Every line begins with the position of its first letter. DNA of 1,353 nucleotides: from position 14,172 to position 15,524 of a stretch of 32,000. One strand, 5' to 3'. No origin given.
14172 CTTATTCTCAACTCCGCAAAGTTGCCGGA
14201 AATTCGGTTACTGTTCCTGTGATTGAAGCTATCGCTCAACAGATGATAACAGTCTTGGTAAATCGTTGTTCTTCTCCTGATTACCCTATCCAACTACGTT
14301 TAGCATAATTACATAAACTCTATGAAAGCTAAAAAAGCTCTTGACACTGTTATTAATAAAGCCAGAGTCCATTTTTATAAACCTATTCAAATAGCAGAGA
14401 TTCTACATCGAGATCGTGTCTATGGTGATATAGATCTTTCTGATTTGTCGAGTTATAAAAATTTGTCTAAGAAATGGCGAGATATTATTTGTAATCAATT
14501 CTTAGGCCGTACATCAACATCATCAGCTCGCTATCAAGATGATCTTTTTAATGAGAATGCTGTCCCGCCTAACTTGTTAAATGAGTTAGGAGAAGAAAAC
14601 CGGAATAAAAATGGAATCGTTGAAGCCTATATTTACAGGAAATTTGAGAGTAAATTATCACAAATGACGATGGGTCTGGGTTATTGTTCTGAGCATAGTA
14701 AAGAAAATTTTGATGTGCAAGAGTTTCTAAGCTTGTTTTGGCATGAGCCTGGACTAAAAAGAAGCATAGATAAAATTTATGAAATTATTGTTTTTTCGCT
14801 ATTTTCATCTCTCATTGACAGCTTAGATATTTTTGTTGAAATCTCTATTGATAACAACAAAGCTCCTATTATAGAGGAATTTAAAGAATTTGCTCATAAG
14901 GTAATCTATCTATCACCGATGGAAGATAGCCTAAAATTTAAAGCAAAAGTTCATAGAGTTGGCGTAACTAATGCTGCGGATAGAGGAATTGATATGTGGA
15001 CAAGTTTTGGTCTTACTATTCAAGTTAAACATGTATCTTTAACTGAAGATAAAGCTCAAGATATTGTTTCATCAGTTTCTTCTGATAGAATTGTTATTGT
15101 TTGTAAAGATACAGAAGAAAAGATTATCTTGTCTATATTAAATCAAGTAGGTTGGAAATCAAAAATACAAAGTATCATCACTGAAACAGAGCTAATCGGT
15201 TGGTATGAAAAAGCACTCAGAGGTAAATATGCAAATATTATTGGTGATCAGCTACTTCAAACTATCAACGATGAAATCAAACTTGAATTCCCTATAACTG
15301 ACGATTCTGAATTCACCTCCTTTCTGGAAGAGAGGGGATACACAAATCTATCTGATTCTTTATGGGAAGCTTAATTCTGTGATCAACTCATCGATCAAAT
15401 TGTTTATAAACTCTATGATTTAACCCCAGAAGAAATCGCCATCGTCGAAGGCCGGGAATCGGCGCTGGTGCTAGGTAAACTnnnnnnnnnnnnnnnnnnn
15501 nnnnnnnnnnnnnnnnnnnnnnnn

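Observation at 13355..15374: Apparently intact HaeII-like R-M pair whose predicted target (RGCGCY) is the core of the iterated motif and is over-represented in the host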

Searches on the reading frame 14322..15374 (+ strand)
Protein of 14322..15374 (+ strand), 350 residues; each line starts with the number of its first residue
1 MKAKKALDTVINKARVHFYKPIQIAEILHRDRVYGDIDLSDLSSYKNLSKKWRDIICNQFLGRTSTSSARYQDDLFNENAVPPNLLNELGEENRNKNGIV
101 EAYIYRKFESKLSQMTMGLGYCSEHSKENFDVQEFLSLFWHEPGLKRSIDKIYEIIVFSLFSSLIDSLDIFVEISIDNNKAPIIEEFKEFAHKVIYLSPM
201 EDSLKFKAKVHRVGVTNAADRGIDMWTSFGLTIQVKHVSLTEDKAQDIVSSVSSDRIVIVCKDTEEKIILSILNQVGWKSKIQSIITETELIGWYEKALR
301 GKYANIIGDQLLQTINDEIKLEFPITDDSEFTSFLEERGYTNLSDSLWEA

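Call 5: search_protein_families(library=pfam, proteins=[window:14322-15374:+], max_evalue=0.01)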
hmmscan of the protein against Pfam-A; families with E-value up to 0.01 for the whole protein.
window:14322-15374:+ (350 aa): 1 family
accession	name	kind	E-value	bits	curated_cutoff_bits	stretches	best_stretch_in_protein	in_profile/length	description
PF09554.16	RE_HaeII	-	2.6e-149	497.5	25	1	3-340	1-338/338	HaeII restriction endonuclease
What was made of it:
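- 14322..15374 (+): R: HaeII-family type II restriction endonuclease, uninterrupted. Pfam RE_HaeII matched full length, E 2.6e-149 (call 5).
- Checked: ORF 14322-15374(+) matches Pfam RE_HaeII over the whole model (residues 3-340 against 1-338 of 338, E 2.6e-149; call 5).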

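Call 6: search_protein_families(library=ncbifam, proteins=[window:14322-15374:+], max_evalue=0.01)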
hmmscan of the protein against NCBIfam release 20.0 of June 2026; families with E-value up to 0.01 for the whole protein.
window:14322-15374:+ (350 aa): 0 families

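Call 13: find_encoding_contigs(protein=window:14322-15371:+, flank=10000, max_places=10)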
Protein window:14322-15371:+ (350 aa): 1 contig read that carries it; 1 place shown.
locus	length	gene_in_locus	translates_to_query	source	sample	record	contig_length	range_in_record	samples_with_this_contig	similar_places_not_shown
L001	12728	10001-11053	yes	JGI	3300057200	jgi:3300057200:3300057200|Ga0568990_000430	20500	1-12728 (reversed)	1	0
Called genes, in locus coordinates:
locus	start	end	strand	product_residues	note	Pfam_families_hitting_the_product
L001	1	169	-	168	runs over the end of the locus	PF25084:LbH_EIF2B (faint), PF14602:Hexapep_2 (faint), PF00132:Hexapep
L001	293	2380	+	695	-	PF00009:GTP_EFTU, PF03144:GTP_EFTU_D2, PF22042:EF-G_D2, PF14492:EFG_III, PF03764:EFG_IV, PF00679:EFG_C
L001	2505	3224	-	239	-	PF00005:ABC_tran, PF13304:AAA_21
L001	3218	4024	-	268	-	PF02361:CbiQ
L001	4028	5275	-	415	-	PF00291:PALP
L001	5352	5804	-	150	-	-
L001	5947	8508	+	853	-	PF00521:DNA_topoisoIV, PF03989:DNA_gyraseA_C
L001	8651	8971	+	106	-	-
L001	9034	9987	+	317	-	PF00145:DNA_methylase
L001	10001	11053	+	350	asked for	PF09554:RE_HaeII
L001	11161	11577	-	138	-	PF01850:PIN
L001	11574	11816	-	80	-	-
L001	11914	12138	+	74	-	PF10049:DUF2283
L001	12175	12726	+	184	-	?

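Call 24: find_homologous_proteins(query=window:14322-15371:+, max_evalue=0.00001)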
Query window:14322-15371:+ (350 aa): 3273 proteins with E <= 0.00001 among 5057 candidates; the best 120 are listed.
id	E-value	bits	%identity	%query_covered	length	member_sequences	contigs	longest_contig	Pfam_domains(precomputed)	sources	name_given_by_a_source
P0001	2.0e-228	775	100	100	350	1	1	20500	PF09554.17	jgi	jgi:hypothetical protein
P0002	2.1e-228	775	100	100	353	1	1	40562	PF09554.17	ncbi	ncbi:MAG: HaeII family restriction endonuclease [Cyanobacteriota bacterium]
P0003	1.5e-227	772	100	100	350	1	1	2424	PF09554.17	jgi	jgi:hypothetical protein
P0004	1.8e-223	759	98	100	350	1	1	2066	PF09554.17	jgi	-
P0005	2.9e-159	548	66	99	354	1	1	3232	PF09554.17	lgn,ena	-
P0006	1.0e-157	543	66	99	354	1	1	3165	PF09554.17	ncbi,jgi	jgi:hypothetical protein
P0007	1.1e-156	539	66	99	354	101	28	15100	PF09554.17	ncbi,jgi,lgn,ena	-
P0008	1.5e-156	539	66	99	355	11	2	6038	PF09554.17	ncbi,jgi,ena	-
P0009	1.7e-156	539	65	99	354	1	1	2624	PF09554.17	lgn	-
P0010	1.7e-156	539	66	99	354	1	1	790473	PF09554.17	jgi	jgi:hypothetical protein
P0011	1.8e-156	539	67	99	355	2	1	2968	PF09554.17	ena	-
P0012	6.1e-156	537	68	99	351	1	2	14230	PF09554.17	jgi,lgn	-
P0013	1.7e-155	535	66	99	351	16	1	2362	PF09554.17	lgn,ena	-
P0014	2.4e-155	535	67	99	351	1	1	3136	PF09554.17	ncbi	-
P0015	3.9e-155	534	66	99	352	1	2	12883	PF09554.17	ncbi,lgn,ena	-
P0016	4.1e-155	534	67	99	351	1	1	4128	PF09554.17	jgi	jgi:HaeII restriction endonuclease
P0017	1.2e-154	533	66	99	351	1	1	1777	PF09554.17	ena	-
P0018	1.2e-154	533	65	99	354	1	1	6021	PF09554.17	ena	-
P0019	1.4e-154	532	66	99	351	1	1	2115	PF09554.17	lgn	-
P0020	1.5e-154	532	67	99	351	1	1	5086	PF09554.17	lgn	-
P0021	1.6e-154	532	65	99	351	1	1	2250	PF09554.17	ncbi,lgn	-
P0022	1.9e-154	532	66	99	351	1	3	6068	PF09554.17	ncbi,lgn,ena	-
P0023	2.6e-154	532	66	99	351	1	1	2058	PF09554.17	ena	-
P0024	3.1e-154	531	67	99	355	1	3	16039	PF09554.17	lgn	-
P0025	3.8e-154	531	65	99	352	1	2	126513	PF09554.17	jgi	jgi:HaeII restriction endonuclease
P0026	4.1e-154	531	67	99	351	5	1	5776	PF09554.17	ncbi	-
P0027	4.3e-154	531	66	99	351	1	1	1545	PF09554.17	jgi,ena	jgi:type II restriction enzyme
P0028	5.9e-154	530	65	100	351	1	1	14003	PF09554.17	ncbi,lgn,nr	ncbi:type II restriction endonuclease HaeII [Bacteroidia bacterium]|nr:type II restriction endonucle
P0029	6.4e-154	530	64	99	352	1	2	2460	PF09554.17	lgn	-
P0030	6.5e-154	530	65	99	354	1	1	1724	PF09554.17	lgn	-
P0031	7.5e-154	530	66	99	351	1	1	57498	PF09554.17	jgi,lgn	jgi:type II restriction enzyme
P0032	8.6e-154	530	65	99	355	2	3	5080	PF09554.17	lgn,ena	-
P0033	1.1e-153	529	65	99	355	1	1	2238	PF09554.17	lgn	-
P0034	1.3e-153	529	65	99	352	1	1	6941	PF09554.17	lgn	-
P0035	1.6e-153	529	65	99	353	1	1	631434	PF09554.17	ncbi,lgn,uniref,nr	ncbi:type II restriction enzyme [Flexibacter flexilis DSM 6793]|uniref:Type II restriction enzyme n=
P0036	2.5e-153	528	66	99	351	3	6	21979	PF09554.17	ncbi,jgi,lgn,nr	ncbi:MAG: HaeII family restriction endonuclease [Weeksellaceae bacterium]|jgi:type II restriction en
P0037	2.9e-153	528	64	99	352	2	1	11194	PF09554.17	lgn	-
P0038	3.3e-153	528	66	99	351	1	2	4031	PF09554.17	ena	-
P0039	3.8e-153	528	64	99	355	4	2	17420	PF09554.17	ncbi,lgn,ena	-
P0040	4.5e-153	528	64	99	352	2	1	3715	PF09554.17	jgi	jgi:hypothetical protein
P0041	4.8e-153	527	65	99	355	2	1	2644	PF09554.17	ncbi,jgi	jgi:hypothetical protein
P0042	6.4e-153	527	65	99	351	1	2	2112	PF09554.17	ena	-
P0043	6.7e-153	527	65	99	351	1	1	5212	PF09554.17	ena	-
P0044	7.1e-153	527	65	98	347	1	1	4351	PF09554.17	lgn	-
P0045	7.2e-153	527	64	99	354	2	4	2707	PF09554.17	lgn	-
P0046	7.3e-153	527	66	99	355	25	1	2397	PF09554.17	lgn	-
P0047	7.4e-153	527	64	99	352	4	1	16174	PF09554.17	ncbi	-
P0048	9.3e-153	526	64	99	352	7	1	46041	PF09554.17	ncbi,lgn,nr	ncbi:MAG: HaeII family restriction endonuclease [Bacteroidales bacterium]|nr:HaeII family restrictio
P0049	9.3e-153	526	64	99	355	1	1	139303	PF09554.17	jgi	jgi:HaeII restriction endonuclease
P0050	9.3e-153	526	66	99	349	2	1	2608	PF09554.17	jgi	-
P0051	1.3e-152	526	65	99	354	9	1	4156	PF09554.17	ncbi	-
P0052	1.3e-152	526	64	99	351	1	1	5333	PF09554.17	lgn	-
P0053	1.6e-152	526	64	99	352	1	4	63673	PF09554.17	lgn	-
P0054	1.9e-152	525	65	99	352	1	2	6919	PF09554.17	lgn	-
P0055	2.0e-152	525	66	99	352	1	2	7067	PF09554.17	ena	-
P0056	2.1e-152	525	65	99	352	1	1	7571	PF09554.17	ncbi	ncbi:MAG: HaeII family restriction endonuclease [Pyrinomonadaceae bacterium]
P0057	2.2e-152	525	66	99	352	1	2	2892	PF09554.17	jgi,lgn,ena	jgi:type II restriction enzyme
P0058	2.9e-152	525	65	99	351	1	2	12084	PF09554.17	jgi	jgi:type II restriction enzyme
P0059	3.2e-152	525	65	99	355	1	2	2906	PF09554.17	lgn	-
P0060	4.2e-152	524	66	99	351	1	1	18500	PF09554.17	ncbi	-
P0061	7.0e-152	524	66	99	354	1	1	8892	PF09554.17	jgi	jgi:type II restriction enzyme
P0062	7.4e-152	524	65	99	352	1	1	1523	PF09554.17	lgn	-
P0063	7.4e-152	524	65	99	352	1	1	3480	PF09554.17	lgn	-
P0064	1.0e-151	523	64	99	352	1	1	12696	PF09554.17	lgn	-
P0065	1.0e-151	523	65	99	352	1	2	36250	PF09554.17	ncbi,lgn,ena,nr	ncbi:MAG: HaeII family restriction endonuclease [Calothrix sp. MO_167.B12]|nr:HaeII family restricti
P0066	1.1e-151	523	64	99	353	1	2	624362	PF09554.17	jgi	jgi:hypothetical protein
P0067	1.2e-151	523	65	99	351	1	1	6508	PF09554.17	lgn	-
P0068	1.3e-151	523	66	99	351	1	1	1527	PF09554.17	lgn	-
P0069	1.3e-151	523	63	99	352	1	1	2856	PF09554.17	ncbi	-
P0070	1.8e-151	522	64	99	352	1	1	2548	PF09554.17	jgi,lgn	-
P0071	2.4e-151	522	65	99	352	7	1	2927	PF09554.17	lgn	-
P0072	3.2e-151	521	65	99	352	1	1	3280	PF09554.17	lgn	-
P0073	3.3e-151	521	64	99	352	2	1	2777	PF09554.17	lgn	-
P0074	3.3e-151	521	65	99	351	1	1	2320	PF09554.17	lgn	-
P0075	4.3e-151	521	63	99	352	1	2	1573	PF09554.17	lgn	-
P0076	4.7e-151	521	65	99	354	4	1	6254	PF09554.17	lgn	-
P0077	4.9e-151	521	63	99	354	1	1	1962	PF09554.17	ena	-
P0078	5.7e-151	521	65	99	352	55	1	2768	PF09554.17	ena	-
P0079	5.7e-151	521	63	99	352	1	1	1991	PF09554.17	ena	-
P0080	5.8e-151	521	65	99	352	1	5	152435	PF09554.17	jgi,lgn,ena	jgi:type II restriction enzyme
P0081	6.4e-151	520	66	99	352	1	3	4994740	PF09554.17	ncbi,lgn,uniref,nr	ncbi:HaeII family restriction endonuclease [Spirulina major]|uniref:HaeII family restriction endonuc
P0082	6.6e-151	520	64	99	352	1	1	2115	PF09554.17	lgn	-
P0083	7.3e-151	520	65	99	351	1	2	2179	PF09554.17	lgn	-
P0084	7.7e-151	520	66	99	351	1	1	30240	PF09554.17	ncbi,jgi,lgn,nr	ncbi:MAG: HaeII family restriction endonuclease [Lentimicrobiaceae bacterium]|jgi:type II restrictio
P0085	8.7e-151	520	65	99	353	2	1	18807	PF09554.17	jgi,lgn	jgi:type II restriction enzyme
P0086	8.8e-151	520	64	99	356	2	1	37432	PF09554.17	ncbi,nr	ncbi:MAG: HaeII family restriction endonuclease [Nitrospirae bacterium]|nr:HaeII family restriction 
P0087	9.0e-151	520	64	99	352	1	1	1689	PF09554.17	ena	-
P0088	9.1e-151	520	65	97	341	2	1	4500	PF09554.17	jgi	jgi:type II restriction enzyme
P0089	9.1e-151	520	64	99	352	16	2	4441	PF09554.17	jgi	jgi:hypothetical protein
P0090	9.1e-151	520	65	99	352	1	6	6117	PF09554.17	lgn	-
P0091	1.0e-150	520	63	99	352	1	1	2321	PF09554.17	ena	-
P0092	1.1e-150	520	65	99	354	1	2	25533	PF09554.17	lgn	-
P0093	1.1e-150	520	65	99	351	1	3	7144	PF09554.17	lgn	-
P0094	1.2e-150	520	64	99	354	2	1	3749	PF09554.17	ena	-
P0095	1.3e-150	519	63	100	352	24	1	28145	PF09554.17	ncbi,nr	ncbi:MAG: HaeII family restriction endonuclease [Methylococcales bacterium]|nr:HaeII family restrict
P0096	1.4e-150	519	65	99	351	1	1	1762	PF09554.17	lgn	-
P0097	1.4e-150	519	64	99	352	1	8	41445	PF09554.17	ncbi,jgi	jgi:hypothetical protein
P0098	1.5e-150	519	64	100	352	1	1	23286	PF09554.17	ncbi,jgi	jgi:hypothetical protein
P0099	1.7e-150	519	64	99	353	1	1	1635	PF09554.17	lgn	-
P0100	1.8e-150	519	65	99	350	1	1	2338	PF09554.17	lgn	-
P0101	1.8e-150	519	65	99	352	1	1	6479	PF09554.17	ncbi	-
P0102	1.8e-150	519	65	99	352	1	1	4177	PF09554.17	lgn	-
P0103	2.3e-150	519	63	99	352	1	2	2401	PF09554.17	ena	-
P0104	2.5e-150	518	67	99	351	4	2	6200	PF09554.17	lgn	-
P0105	2.8e-150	518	65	99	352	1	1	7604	PF09554.17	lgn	-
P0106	3.4e-150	518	66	99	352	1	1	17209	PF09554.17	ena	-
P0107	3.8e-150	518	64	99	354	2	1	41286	PF09554.17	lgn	-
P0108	3.8e-150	518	64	99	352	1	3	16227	PF09554.17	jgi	jgi:type II restriction enzyme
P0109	4.0e-150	518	62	99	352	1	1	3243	PF09554.17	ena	-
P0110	4.4e-150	518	64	99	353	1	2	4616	PF09554.17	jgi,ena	jgi:type II restriction enzyme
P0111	4.7e-150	518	65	99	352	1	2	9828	PF09554.17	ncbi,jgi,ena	ncbi:MAG: HaeII family restriction endonuclease [Candidatus Methylumidiphilus sp.]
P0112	4.7e-150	518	62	99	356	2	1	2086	PF09554.17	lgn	-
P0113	5.3e-150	517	65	99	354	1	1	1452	PF09554.17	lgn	-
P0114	5.7e-150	517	65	99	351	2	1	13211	PF09554.17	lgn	-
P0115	6.1e-150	517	65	99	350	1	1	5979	PF09554.17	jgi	jgi:type II restriction enzyme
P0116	6.1e-150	517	63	99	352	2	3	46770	PF09554.17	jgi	jgi:type II restriction enzyme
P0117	6.2e-150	517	64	99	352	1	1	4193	PF09554.17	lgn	-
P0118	6.6e-150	517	63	99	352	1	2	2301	PF09554.17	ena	-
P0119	7.5e-150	517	63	99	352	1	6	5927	PF09554.17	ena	-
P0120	8.0e-150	517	65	99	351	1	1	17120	PF09554.17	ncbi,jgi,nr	ncbi:MAG: HaeII family restriction endonuclease [Prevotellaceae bacterium]|jgi:type II restriction e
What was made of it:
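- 14322..15374 (+): The nearest non-self homologues are 66-68% identical (call 24).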

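Call 25: find_encoding_contigs(protein=P0002, flank=10000, max_places=5)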
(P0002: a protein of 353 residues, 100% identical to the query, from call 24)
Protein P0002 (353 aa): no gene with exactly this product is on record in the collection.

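Call 26: find_encoding_contigs(protein=P0081, flank=10000, max_places=3)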
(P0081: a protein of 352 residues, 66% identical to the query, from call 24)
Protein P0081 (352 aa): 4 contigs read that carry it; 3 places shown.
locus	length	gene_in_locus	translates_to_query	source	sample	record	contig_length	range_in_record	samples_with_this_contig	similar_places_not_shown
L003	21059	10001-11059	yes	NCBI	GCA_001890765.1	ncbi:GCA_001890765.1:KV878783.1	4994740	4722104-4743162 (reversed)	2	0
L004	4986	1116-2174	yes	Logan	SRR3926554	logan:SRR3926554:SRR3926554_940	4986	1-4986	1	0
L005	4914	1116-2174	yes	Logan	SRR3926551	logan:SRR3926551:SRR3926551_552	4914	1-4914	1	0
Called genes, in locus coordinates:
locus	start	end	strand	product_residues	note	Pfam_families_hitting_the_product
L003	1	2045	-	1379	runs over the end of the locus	PF00989:PAS (weak), PF08447:PAS_3, PF00512:HisKA, PF02518:HATPase_c, PF00072:Response_reg, PF01627:Hpt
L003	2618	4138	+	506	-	PF03853:YjeF_N, PF01256:Carb_kinase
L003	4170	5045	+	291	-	PF00528:BPD_transp_1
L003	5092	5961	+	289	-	PF02567:PhzC-PhzF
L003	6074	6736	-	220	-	PF00440:TetR_N, PF02909:TetR_C_1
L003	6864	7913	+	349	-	PF08240:ADH_N, PF00107:ADH_zinc_N, PF13602:ADH_zinc_N_2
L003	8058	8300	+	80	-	PF04014:MazE_antitoxin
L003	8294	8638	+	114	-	PF02452:PemK_toxin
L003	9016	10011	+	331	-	PF00145:DNA_methylase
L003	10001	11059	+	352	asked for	PF09554:RE_HaeII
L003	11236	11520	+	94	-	-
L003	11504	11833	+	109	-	PF02452:PemK_toxin (faint)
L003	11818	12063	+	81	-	-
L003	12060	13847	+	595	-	PF00005:ABC_tran, PF00006:ATP-synt_ab (faint), PF01078:Mg_chelatase (faint), PF02463:SMC_N (faint), PF13304:AAA_21 (faint), PF13401:AAA_22 (faint), PF08352:oligo_HPY (weak), PF00005:ABC_tran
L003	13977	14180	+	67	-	-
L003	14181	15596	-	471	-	PF00425:Chorismate_bind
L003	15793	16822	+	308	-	PF01040:UbiA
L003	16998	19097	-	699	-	PF00664:ABC_membrane, PF00005:ABC_tran, PF02463:SMC_N (faint)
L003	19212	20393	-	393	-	PF13439:Glyco_transf_4, PF13579:Glyco_trans_4_4, PF00534:Glycos_transf_1, PF13692:Glyco_trans_1_4, PF13524:Glyco_trans_1_2 (weak)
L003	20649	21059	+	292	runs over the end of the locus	PF01694:Rhomboid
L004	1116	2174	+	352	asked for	PF09554:RE_HaeII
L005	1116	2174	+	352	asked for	PF09554:RE_HaeII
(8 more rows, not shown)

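Call 28: find_related_loci(query=A2, collection=genome_contigs, flank=10000)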
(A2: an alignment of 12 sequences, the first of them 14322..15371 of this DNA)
Query A2 (350 aa) in genome_contigs; peptide patterns used: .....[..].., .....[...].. (x = any residue, [..] = any of these).
524 stretches matched a pattern; 495 encode a relative of the query (tblastn E <= 1e-3); the best 80 are kept; 80 distinct loci.
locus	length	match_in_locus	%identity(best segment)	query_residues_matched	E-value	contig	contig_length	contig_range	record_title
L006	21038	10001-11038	66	3-348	2e-166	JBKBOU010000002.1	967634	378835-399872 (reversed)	MAG: Spirosomataceae bacterium isolate 21I_055.bin.38 NODE_2_length_967634_cov_308.740158, whole genome shotgun sequence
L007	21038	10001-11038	66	3-348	4e-166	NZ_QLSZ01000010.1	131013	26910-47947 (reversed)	Flavobacterium aciduliphilum strain DSM 25663 Ga0181018_110, whole genome shotgun sequence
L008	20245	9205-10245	66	2-348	2e-165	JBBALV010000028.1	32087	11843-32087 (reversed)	MAG: Flavobacterium sp. isolate EUL_072 ctg28-EUL_072, whole genome shotgun sequence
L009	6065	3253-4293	65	3-349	3e-165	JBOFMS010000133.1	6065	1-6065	MAG: Bacteroidales bacterium isolate WFFMC_MAG_308 k139_58807_flag=0_multi=16.9060_len=6065, whole genome shotgun sequen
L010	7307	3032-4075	66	2-349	1e-163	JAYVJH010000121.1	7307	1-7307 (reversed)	MAG: Runella sp. isolate GL53_Down_concoct_86 GL53_Down_concoct_86_120, whole genome shotgun sequence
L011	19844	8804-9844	66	2-348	2e-162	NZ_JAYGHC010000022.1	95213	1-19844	Cronbergia sp. UHCC 0137 00022__length=95213, whole genome shotgun sequence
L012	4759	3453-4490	66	3-348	1e-165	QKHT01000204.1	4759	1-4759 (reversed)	MAG: Bacteroidetes bacterium isolate SZUA-561 scaffold_90651, whole genome shotgun sequence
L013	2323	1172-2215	66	2-349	3e-173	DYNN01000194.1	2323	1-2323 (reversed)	MAG TPA_asm: Thiomargarita sp. isolate SulCav_FS08_3_37_87 SulCav_FS08_3_42762_length_2323_cov_51_766755, whole genome s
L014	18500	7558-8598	66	2-348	2e-161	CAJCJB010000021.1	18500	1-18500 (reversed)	Candidatus Saccharibacteria bacterium isolate BOG_genome_mining.63 genome assembly, contig: k141_7574638, whole genome s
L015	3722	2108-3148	66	2-348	4e-168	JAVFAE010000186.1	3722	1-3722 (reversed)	MAG: Weeksellaceae bacterium isolate BF4_82 NODE_97735_length_3722_cov_4.355216_Biofilm4, whole genome shotgun sequence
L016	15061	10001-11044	65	2-349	4e-161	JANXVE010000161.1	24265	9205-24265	MAG: Chamaesiphon sp. 341R_metabat_111 341R_k141_880837, whole genome shotgun sequence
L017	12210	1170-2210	65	2-348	3e-161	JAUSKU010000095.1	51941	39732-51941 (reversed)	MAG: Deltaproteobacteria bacterium isolate E14_metabat.bin.78 E14_k141_1589615, whole genome shotgun sequence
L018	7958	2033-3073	64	2-348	7e-161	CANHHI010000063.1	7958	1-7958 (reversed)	MAG: Flavobacteriales bacterium isolate RE-23may17-890 genome assembly, contig: RE-23may17-C49747, whole genome shotgun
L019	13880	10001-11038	66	3-348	2e-160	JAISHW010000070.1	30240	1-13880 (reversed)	MAG: Lentimicrobiaceae bacterium isolate Hm464_bin3 k119_2044807, whole genome shotgun sequence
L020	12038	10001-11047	64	1-349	3e-160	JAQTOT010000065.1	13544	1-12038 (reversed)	MAG: Methylococcales bacterium isolate STB_1 NODE_11190_length_13544_cov_3.684058_Sandtown_B, whole genome shotgun seque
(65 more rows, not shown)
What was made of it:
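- Tried and rejected: The best endonuclease match is 66% (call 28).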

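Call 47: find_encoding_contigs(protein=P0004, flank=10000, max_places=4)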
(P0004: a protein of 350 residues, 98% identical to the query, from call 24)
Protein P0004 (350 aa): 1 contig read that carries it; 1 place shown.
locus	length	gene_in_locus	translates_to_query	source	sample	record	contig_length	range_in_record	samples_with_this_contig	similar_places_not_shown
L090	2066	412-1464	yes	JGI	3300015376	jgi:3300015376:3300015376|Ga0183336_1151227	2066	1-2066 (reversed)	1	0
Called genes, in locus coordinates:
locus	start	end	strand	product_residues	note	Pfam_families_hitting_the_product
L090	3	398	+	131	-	?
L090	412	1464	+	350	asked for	PF09554:RE_HaeII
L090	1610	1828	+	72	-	PF10049:DUF2283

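Call 48: find_encoding_contigs(protein=P0003, flank=10000, max_places=4)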
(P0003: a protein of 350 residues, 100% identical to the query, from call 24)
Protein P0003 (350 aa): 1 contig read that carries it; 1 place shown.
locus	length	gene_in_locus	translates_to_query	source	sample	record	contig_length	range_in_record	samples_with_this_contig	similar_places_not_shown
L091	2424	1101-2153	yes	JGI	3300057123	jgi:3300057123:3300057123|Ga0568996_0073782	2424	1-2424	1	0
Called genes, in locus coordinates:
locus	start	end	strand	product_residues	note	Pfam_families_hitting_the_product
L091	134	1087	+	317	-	PF00145:DNA_methylase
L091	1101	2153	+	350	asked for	PF09554:RE_HaeII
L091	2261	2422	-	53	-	?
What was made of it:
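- The cassette is 98.6-100% conserved in three independent metagenomes (calls 13, 47, 48).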

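Call 69: search_protein_families(library=padloc, proteins=[window:14322-15374:+], max_evalue=0.01)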
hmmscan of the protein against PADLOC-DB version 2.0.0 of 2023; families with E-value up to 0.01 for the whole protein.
window:14322-15374:+ (350 aa): 1 family
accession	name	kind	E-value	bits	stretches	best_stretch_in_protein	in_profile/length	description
PDLC03526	REase_II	-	2.6e-150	498.8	1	2-341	7-344/350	Type II restriction enzyme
